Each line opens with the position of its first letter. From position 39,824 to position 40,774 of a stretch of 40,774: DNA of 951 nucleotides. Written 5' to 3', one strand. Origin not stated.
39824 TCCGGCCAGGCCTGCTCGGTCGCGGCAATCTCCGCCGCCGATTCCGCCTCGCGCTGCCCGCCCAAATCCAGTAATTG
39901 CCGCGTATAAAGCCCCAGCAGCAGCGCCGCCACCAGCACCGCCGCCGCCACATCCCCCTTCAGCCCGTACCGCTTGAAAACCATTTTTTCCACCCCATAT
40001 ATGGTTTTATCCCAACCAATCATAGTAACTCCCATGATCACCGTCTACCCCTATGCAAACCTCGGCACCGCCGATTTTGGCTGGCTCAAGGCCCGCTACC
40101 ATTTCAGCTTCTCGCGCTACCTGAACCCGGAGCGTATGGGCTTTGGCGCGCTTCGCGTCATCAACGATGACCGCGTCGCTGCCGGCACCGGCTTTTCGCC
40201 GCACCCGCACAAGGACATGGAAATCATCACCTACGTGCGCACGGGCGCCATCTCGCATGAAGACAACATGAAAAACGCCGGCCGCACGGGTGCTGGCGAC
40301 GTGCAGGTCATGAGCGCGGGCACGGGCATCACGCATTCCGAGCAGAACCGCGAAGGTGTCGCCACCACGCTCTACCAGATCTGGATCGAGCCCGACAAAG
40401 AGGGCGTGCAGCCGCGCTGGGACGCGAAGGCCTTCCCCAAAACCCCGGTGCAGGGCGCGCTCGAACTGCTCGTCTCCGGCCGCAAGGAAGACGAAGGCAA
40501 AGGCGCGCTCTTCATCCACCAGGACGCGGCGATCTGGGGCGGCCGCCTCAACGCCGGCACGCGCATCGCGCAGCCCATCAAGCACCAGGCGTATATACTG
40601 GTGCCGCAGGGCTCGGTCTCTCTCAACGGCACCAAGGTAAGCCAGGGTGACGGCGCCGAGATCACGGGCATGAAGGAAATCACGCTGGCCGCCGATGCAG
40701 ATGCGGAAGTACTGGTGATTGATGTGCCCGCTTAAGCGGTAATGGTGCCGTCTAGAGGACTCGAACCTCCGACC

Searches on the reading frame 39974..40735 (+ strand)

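Call 111: search_protein_families(library=pfam, proteins=[window:39974-40735:+], max_evalue=0.001)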
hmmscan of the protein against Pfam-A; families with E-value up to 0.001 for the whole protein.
window:39974-40735:+ (253 aa): 2 families
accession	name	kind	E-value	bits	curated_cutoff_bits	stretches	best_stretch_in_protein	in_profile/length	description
PF02678.22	Pirin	-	1.1e-30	106.2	26.1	1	35-138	11-108/108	Pirin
PF17954.7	Pirin_C_2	-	1.3e-19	70.5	22.9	1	172-251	5-86/86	Quercetinase C-terminal cupin domain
